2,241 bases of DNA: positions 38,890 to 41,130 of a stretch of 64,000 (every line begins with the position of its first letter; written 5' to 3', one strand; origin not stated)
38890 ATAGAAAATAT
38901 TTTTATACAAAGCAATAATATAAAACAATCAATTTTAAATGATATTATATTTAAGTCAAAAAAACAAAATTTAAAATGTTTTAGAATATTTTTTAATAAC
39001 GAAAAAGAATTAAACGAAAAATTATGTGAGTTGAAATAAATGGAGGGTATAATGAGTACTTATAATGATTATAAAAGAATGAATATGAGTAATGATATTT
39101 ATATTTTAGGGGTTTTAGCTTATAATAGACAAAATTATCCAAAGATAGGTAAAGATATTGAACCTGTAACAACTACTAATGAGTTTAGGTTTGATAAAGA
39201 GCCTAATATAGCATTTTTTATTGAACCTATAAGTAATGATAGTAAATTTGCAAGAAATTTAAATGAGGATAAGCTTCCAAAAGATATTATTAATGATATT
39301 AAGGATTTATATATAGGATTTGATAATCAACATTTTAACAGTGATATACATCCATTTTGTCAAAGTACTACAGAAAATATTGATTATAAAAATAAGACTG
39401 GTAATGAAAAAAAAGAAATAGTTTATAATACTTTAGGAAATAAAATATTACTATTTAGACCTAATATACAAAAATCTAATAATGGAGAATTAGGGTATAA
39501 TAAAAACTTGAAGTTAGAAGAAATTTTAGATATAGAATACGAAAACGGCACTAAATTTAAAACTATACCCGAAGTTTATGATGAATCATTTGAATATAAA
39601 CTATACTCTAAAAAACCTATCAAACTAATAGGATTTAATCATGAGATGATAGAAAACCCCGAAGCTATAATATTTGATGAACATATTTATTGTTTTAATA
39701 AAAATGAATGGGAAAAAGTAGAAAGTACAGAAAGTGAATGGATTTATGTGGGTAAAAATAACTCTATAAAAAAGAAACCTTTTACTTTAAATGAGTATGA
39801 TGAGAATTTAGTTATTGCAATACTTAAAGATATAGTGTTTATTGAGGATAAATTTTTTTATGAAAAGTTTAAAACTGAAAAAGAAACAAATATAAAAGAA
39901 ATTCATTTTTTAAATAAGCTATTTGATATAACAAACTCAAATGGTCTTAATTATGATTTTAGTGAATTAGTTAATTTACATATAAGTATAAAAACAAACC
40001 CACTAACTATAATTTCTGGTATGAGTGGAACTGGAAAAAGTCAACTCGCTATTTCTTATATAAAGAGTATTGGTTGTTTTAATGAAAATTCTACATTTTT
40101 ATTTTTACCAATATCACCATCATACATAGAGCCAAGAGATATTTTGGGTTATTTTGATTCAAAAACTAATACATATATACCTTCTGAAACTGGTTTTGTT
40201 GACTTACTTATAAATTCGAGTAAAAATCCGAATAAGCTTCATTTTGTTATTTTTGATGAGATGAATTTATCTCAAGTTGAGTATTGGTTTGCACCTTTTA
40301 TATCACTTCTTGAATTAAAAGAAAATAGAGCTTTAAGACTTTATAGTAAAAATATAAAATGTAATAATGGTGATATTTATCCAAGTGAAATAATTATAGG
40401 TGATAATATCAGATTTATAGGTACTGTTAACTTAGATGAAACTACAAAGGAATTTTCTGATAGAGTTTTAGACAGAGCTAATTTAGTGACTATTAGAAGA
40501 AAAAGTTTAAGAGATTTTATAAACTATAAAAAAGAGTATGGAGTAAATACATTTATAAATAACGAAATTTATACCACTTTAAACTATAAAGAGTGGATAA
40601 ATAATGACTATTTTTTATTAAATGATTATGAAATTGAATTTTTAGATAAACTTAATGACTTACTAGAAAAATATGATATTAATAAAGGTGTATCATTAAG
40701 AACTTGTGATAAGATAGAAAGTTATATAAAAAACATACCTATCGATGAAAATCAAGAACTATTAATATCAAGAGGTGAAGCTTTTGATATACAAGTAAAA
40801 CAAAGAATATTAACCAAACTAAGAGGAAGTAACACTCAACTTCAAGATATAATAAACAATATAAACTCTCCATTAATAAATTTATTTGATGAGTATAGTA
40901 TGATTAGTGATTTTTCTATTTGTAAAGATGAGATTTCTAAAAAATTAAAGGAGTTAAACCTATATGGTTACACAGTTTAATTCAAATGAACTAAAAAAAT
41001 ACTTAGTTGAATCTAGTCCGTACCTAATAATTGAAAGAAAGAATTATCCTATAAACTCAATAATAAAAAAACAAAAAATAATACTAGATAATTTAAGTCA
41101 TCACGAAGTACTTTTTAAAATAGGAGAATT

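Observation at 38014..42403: Three-gene operon: stand-alone coiled-coil protein + McrB-like AAA+ NTPase + McrC-like PD-(D/E)xK nuclease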

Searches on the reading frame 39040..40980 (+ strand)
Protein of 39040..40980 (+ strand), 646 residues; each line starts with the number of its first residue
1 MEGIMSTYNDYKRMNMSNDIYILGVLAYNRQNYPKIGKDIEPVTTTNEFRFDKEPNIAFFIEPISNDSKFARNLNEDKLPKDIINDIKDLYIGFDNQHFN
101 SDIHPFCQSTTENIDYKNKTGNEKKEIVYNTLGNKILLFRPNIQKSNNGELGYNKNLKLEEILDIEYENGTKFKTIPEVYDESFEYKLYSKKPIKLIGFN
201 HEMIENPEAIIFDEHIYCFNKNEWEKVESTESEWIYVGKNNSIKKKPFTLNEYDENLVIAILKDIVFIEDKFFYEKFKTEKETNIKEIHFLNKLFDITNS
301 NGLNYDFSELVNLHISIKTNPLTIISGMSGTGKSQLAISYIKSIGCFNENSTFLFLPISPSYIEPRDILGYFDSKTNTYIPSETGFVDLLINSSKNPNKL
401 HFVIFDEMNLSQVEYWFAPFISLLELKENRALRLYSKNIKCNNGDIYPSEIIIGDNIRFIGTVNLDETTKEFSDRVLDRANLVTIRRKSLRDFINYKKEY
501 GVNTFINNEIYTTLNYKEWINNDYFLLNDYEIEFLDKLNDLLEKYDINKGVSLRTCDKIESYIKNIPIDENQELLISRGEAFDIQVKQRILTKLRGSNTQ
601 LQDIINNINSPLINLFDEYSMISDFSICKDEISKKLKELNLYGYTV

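Call 3: search_protein_families(library=pfam, proteins=[window:39040-40980:+], max_evalue=1)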
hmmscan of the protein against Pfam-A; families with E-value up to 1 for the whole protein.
window:39040-40980:+ (646 aa): 3 families
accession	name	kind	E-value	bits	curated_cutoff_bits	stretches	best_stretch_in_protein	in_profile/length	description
PF09848.15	SLFN-g3_helicase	-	0.0016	18.2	24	1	323-407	4-87/354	Schlafen group 3, DNA/RNA helicase domain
PF07728.20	AAA_5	-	0.036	14.5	22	1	324-479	3-138/139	AAA domain (dynein-related subfamily)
PF12775.13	AAA_7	-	0.28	11.1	25.8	0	310-353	25-64/181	P-loop containing dynein motor region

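Call 4: search_protein_families(library=padloc, proteins=[window:39040-40980:+], max_evalue=1)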
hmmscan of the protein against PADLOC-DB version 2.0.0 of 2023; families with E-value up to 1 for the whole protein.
window:39040-40980:+ (646 aa): 2 families
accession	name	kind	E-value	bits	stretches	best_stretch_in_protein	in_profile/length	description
PDLC04547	PDC-M26A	-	1e-32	111.6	2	300-438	312-444/724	-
PDLC04140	mad8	-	6.2e-05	20.7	1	310-377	17-70/314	mads_8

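Call 5: search_protein_families(library=ncbifam, proteins=[window:39040-40980:+], max_evalue=1)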
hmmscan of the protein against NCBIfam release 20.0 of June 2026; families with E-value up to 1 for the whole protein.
window:39040-40980:+ (646 aa): 2 families
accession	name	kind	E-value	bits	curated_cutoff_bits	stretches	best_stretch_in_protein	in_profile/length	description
TIGR00665.1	DnaB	equivalog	0.035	12.9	385.25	1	241-350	115-225/435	replicative DNA helicase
TIGR00972.1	3a0107s01c2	equivalog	0.42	9.9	343.2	1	300-336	7-43/248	phosphate ABC transporter ATP-binding protein PstB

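Call 6: search_solved_structures(query=window:39040-40980:+, max_evalue=1, show_alignments=2)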
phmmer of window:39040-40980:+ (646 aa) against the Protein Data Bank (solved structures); distinct sequences matched with E-value up to 1: 5.
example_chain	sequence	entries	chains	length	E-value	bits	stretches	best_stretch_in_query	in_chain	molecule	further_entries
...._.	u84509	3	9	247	0.38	12.8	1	317-363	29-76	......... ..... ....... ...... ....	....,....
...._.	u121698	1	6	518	0.47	12.4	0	319-363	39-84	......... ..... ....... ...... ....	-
4o0m_A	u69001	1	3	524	0.48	12.4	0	319-363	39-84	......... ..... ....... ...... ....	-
6n9l_A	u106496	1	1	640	0.49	12.4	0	309-343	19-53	UvrABC system protein A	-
5jwq_A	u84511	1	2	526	0.53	12.3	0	319-363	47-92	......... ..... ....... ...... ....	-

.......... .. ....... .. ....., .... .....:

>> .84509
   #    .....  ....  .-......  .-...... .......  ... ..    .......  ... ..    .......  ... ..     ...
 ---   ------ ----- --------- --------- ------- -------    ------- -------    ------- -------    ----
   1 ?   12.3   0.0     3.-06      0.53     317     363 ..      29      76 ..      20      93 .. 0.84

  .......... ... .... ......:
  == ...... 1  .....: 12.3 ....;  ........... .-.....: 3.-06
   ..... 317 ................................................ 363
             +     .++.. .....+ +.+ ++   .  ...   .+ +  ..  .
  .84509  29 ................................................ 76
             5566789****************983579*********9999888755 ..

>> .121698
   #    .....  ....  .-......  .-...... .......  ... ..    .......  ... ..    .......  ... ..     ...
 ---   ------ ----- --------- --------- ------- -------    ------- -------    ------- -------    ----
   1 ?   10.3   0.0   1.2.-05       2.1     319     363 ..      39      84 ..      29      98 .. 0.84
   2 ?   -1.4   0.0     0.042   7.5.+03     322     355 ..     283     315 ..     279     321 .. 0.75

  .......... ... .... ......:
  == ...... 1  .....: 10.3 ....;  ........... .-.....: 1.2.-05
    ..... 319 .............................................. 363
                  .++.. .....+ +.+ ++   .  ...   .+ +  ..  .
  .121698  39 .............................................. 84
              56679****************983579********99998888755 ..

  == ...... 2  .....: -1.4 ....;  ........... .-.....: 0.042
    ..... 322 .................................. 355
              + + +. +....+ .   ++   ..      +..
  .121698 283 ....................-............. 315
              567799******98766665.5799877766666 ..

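Call 9: find_homologous_proteins(query=window:39040-40980:+, max_evalue=0.001)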
Query window:39040-40980:+ (646 aa): 1964 proteins with E <= 0.001 among 8000 candidates; the best 120 are listed.
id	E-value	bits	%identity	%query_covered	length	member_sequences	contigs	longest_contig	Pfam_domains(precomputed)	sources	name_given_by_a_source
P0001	0.0e+0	1386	98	99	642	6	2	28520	-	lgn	-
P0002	0.0e+0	1192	84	99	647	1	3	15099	-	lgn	-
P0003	5.1e-263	893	65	99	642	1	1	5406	-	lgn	-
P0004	9.3e-196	671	52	99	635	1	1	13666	-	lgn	-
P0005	4.9e-183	629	50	99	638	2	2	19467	-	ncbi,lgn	ncbi:MAG: hypothetical protein R3Y64_07580 [Peptostreptococcaceae bacterium]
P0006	1.4e-156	541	43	98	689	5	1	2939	-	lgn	-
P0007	1.6e-152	528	45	98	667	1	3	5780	PF07728.21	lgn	-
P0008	5.5e-152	526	45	98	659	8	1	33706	-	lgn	-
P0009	2.6e-151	524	42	98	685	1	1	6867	-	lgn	-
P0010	2.2e-149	517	43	99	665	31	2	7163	PF07728.21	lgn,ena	-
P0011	4.5e-147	510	42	98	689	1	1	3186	PF07728.21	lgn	-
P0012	2.7e-142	494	42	98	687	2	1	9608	-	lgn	-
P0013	4.1e-141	490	41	98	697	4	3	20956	PF07728.21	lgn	-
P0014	3.7e-133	464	54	57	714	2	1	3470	-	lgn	-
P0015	6.4e-133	463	40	97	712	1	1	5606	PF07728.21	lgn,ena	-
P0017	3.7e-130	454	39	99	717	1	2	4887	PF07728.21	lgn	-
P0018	5.5e-130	453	47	67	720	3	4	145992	PF07728.21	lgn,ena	-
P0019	8.2e-130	453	53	56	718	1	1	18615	PF07728.21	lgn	-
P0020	2.6e-129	451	39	97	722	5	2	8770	PF07728.21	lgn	-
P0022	1.5e-127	445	40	97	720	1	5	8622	PF07728.21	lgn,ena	-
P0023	2.8e-127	444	40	97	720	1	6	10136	PF07728.21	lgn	-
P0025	1.1e-124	436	41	98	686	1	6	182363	PF07728.21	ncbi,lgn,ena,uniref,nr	ncbi:McrB family protein [Paraclostridium bifermentans]|uniref:McrB family protein n=1 Tax=Paraclost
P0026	7.3e-124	433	41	98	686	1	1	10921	PF13401.13,PF07728.21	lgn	-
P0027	1.2e-123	432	41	98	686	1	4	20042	PF13401.13,PF07728.21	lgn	-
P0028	6.4e-123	430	41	98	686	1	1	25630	PF13401.13,PF07728.21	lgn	-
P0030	6.4e-121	423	41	98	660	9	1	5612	PF07728.21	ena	-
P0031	1.2e-120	422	41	98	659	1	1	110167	PF07728.21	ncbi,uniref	ncbi:McrB family protein [Tepidibacter sp. Z1-5]|uniref:McrB family protein n=1 Tax=Tepidibacter sp.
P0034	2.6e-118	415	39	98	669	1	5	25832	PF07728.21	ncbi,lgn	ncbi:MAG: AAA family ATPase [Romboutsia sp.]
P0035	3.9e-118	414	39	97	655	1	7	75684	PF07728.21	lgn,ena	-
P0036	9.0e-118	413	39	99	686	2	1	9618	PF07728.21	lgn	-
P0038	7.3e-117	410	41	99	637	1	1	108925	PF07728.21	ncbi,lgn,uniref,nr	ncbi:hypothetical protein Z969_03915 [Clostridium novyi A str. 4570]|uniref:ATPase dynein-related AA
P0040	1.1e-115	406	40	99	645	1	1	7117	PF07728.21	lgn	-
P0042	4.0e-115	404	38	99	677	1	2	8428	PF07728.21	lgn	-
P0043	7.1e-115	403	41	97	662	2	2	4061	PF07728.21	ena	-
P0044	2.2e-114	402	40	98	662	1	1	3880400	PF07728.21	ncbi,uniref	ncbi:McrB family protein [Alloiococcus sp. CFN-8]|uniref:McrB family protein n=1 Tax=Alloiococcus sp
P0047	7.0e-114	400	40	98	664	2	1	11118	PF07728.21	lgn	-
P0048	1.4e-113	399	38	98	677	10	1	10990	PF07728.21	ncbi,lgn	ncbi:MAG: AAA family ATPase [Caldicoprobacterales bacterium]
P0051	5.1e-113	397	39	98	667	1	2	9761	PF07728.21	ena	-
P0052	2.1e-112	395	40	98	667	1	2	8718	PF07728.21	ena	-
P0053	6.3e-112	394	44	81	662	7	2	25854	PF07728.21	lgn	-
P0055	1.2e-111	393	37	99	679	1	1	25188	PF07728.21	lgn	-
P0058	1.5e-111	392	39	99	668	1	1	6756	PF07728.21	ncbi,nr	ncbi:MAG: AAA family ATPase [Clostridium sp.]|nr:AAA family ATPase [Clostridium sp.]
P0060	2.6e-111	392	40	99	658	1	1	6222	PF07728.21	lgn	-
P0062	3.4e-111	391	40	98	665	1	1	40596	PF13401.13,PF07728.21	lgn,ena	-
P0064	4.5e-111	391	38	98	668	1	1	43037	PF07728.21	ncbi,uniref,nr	ncbi:AAA family ATPase [Clostridium sp. PL3]|uniref:AAA family ATPase n=1 Tax=Clostridium thailanden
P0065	6.5e-111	390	38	98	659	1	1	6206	PF07728.21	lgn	-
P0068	3.9e-110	388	39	98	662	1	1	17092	PF07728.21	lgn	-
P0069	4.9e-110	387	36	99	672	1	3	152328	PF07728.21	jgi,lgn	jgi:hypothetical protein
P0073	2.3e-109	385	39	99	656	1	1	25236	PF07728.21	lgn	-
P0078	3.4e-108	381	39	97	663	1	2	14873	PF07728.21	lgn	-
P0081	9.9e-107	376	37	98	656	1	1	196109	PF07728.21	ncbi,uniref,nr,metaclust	ncbi:hypothetical protein EUAN_13540 [Andreesenia angusta]|uniref:ATPase dynein-related AAA domain-c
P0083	3.3e-106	375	38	99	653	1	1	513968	PF07728.21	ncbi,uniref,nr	ncbi:AAA domain (dynein-related subfamily) [Oxobacter pfennigii]|uniref:AAA domain (Dynein-related s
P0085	5.4e-106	374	41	87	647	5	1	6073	PF07728.21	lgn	-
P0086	9.1e-106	373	42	88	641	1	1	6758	PF07728.21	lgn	-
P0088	1.0e-105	373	38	97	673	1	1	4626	PF07728.21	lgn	-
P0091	9.6e-105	370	40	97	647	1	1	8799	PF07728.21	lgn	-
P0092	1.1e-104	370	39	89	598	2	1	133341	PF07728.21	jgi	jgi:hypothetical protein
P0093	1.1e-104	370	42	81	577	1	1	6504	PF07728.21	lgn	-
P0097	1.8e-104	369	38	99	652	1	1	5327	PF07728.21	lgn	-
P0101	1.3e-103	366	38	98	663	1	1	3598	PF07728.21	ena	-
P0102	2.0e-103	366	35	97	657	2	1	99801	PF13401.13,PF07728.21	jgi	-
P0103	2.8e-103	365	38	97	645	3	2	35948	PF07728.21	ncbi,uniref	ncbi:MAG: AAA family ATPase [Clostridium sp.]|uniref:McrB family protein n=1 Tax=Clostridium sp. Tax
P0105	7.1e-103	364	38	98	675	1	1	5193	PF07728.21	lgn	-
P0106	8.3e-103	364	42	83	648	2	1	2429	PF07728.21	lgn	-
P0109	1.3e-102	363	39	98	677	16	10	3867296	PF07728.21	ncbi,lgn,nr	ncbi:AAA family ATPase [Clostridium butyricum]|nr:hypothetical protein FBD76_04275 [Clostridium buty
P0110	1.3e-102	363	38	98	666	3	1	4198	PF07728.21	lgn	-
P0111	1.5e-102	363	41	86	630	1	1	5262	PF07728.21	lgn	-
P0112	1.6e-102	363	36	88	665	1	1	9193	PF07728.21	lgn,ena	-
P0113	2.5e-102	362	38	98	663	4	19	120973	PF07728.21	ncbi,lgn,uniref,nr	ncbi:AAA family ATPase [Clostridium botulinum]|uniref:McrB family protein n=1 Tax=Clostridium botuli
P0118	1.5e-101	359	37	99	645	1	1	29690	PF07728.21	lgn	-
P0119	2.0e-101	359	37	97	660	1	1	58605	PF07728.21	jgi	jgi:hypothetical protein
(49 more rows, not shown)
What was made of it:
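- On McrB family (AAA+, COG1401 / PF07728 AAA_5): Many full-length homologues carry PF07728 (call 9).
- Many homologues are annotated 'McrB family protein' with PF07728 (call 9).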

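Call 13: find_encoding_contigs(protein=P0002, flank=10000, max_places=3)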
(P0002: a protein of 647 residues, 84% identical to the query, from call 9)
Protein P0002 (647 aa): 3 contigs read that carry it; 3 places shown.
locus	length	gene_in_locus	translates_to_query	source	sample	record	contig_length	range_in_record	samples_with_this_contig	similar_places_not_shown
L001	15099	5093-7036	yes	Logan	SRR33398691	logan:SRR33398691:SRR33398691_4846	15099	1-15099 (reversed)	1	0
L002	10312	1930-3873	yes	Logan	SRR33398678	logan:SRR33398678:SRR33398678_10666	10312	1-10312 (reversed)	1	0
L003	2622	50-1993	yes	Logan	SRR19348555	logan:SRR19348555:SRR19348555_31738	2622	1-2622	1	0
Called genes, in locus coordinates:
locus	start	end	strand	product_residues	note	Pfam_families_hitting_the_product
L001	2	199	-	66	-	?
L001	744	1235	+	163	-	PF00383:dCMP_cyt_deam_1, PF14437:MafB19-deam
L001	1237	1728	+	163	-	PF07155:ECF-ribofla_trS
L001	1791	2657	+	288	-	-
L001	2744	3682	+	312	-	-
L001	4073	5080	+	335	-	-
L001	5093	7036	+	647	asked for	-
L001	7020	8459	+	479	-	-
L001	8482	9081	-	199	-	PF01726:LexA_DNA_bind, PF00717:Peptidase_S24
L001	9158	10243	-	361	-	PF00589:Phage_integrase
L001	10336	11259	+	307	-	PF02450:LCAT (faint), PF00561:Abhydrolase_1, PF10230:LIDHydrolase (weak), PF12146:Hydrolase_4, PF12697:Abhydrolase_6, PF00326:Peptidase_S9 (faint)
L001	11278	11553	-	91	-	-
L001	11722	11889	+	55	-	-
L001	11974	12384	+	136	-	-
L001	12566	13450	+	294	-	PF00140:Sigma70_r1_2, PF04542:Sigma70_r2, PF04539:Sigma70_r3, PF04545:Sigma70_r4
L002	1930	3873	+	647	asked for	-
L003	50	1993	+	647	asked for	-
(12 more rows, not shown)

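Call 14: find_encoding_contigs(protein=P0004, flank=10000, max_places=3)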
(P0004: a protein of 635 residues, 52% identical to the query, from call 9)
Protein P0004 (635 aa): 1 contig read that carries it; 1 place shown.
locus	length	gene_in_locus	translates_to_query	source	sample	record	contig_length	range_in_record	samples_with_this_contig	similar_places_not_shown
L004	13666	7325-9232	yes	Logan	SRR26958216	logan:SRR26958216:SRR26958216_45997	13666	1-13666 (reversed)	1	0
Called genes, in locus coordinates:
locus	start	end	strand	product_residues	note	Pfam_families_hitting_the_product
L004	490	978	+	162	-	-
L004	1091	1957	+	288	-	-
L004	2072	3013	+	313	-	-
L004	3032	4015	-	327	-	PF00395:SLH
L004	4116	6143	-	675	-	PF00395:SLH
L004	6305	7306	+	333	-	-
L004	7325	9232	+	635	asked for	-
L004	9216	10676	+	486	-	PF04411:PDDEXK_7 (weak)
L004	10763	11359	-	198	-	PF01726:LexA_DNA_bind, PF00717:Peptidase_S24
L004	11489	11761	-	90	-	-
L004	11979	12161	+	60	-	-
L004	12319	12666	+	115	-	-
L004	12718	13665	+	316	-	?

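Call 15: find_encoding_contigs(protein=P0005, flank=10000, max_places=3)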
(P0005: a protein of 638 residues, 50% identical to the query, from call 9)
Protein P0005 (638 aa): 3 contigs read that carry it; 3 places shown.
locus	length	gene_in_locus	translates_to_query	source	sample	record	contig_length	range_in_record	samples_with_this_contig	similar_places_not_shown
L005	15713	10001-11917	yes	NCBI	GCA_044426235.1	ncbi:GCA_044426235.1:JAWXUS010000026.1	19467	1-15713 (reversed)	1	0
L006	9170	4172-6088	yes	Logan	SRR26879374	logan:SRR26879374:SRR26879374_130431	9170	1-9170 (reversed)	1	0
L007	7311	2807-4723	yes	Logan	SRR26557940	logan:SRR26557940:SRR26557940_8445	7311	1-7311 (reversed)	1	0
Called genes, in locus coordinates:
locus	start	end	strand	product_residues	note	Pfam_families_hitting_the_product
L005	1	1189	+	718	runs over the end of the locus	-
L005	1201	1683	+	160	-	PF00383:dCMP_cyt_deam_1, PF14437:MafB19-deam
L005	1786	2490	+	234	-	PF09992:NAGPA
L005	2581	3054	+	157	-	PF02982:Scytalone_dh (weak), PF13577:SnoaL_4, PF14534:DUF4440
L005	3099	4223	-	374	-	PF00395:SLH, PF07553:Lipoprotein_Ltp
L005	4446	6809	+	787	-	PF00580:UvrD-helicase, PF13245:AAA_19 (weak)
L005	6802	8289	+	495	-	PF08238:Sel1 (weak)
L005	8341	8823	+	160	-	-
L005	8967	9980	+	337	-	-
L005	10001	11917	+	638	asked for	-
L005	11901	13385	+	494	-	-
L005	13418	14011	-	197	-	PF01726:LexA_DNA_bind, PF00717:Peptidase_S24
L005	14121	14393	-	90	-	-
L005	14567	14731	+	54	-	PF12323:HTH_OrfB_IS605 (weak)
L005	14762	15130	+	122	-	-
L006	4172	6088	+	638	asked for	-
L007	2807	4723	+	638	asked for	-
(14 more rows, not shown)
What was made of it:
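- The genes immediately upstream of the operon differ between relatives (calls 13-15), as at a variable hotspot.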

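Call 18: find_related_loci(query=A1, collection=genome_contigs, flank=10000)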
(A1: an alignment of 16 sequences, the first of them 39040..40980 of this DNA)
Query A1 (646 aa) in genome_contigs; peptide patterns used: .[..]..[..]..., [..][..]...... (x = any residue, [..] = any of these).
284 stretches matched a pattern; 140 encode a relative of the query (tblastn E <= 1e-3); the best 80 are kept; 80 distinct loci.
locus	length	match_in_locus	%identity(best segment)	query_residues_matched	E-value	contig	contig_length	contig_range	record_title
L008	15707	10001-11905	50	8-645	0e+0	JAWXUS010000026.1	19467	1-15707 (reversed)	MAG: Peptostreptococcaceae bacterium isolate FM_55_G125_IV NODE_214_length_19468_cov_5.948157, whole genome shotgun sequ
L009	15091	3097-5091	43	4-645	1e-161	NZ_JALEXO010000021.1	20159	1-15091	MAG: Intestinibacter sp. isolate SUG427 k141_111960, whole genome shotgun sequence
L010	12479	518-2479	41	10-645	8e-132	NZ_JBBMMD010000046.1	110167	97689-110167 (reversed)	Tepidibacter sp. Z1-5 soapdenovo_K_105_47, whole genome shotgun sequence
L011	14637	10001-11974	40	3-645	1e-128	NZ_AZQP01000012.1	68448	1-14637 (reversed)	Fervidicella metallireducens AeB contig00012, whole genome shotgun sequence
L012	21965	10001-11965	40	13-645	6e-123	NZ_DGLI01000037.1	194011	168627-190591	MAG: Clostridium sp. UBA4548 UBA4548_contig_185, whole genome shotgun sequence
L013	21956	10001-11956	40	13-645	2e-122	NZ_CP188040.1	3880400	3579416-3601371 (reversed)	Alloiococcus sp. CFN-8 chromosome, complete genome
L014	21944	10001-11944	41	17-645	2e-122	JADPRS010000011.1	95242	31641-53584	Lutibacter sp. B2 NODE_36_length_95242_cov_16.436205, whole genome shotgun sequence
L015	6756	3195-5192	39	4-645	4e-122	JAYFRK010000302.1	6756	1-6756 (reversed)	MAG: Clostridium sp. isolate CA_81 c_CA_000000007711, whole genome shotgun sequence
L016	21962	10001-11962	40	13-645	3e-121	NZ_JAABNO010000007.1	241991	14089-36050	Clostridium sp. C8-1-8 NODE_7_length_241991_cov_278.488447, whole genome shotgun sequence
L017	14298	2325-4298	38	13-645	1e-120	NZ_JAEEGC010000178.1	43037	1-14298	Clostridium thailandense strain PL3 NG-25456_PL3_lib407054_6879_1_1_contig_178, whole genome shotgun sequence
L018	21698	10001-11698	44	123-645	1e-118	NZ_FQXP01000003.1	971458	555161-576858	Clostridium collagenovorans DSM 3089, whole genome shotgun sequence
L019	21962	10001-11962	38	17-645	5e-118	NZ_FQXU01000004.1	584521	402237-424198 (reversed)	Clostridium intestinale DSM 6191, whole genome shotgun sequence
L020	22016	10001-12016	38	5-645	8e-117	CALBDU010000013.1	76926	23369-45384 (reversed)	MAG TPA_asm: uncultured Clostridium sp. isolate SRR3330203_bin.119_CONCOCT_v1.1_MAG genome assembly, contig: ERZ724088.2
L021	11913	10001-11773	39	17-589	3e-112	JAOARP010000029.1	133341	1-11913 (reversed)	MAG: Marinisporobacter sp. isolate McD1.33 contig_90014, whole genome shotgun sequence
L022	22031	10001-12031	39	14-645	2e-120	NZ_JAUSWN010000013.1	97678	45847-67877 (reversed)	Hathewaya limosa strain DSM 1400 Ga0480184_13, whole genome shotgun sequence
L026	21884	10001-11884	37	56-645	2e-107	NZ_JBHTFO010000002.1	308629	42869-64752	Paenibacillus sp. GCM10028914 strain 667-G9 platanus_K_17_124_2, whole genome shotgun sequence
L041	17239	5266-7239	34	4-646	1e-92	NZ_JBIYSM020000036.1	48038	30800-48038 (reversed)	Brevibacillus sp. H7 H7_scaffold36, whole genome shotgun sequence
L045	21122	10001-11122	42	287-645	2e-85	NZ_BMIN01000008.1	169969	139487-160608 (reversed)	Pontibacillus salipaludis strain CGMCC 1.15353 sequence08, whole genome shotgun sequence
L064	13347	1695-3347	33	124-645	1e-79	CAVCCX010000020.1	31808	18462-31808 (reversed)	Bacteroides uniformis isolate H07666-L1_cleanbin_000019 genome assembly, contig: Spades_H07666-L1_contig_780, whole geno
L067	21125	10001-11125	43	284-645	1e-78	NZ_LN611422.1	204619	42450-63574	Virgibacillus senegalensis strain SK-1, whole genome shotgun sequence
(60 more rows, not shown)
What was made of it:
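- On Type I-B CoCoNuT: The closest relatives are Peptostreptococcaceae, Intestinibacter, Clostridium, Paenibacillus and Bacillaceae (calls 9, 18).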
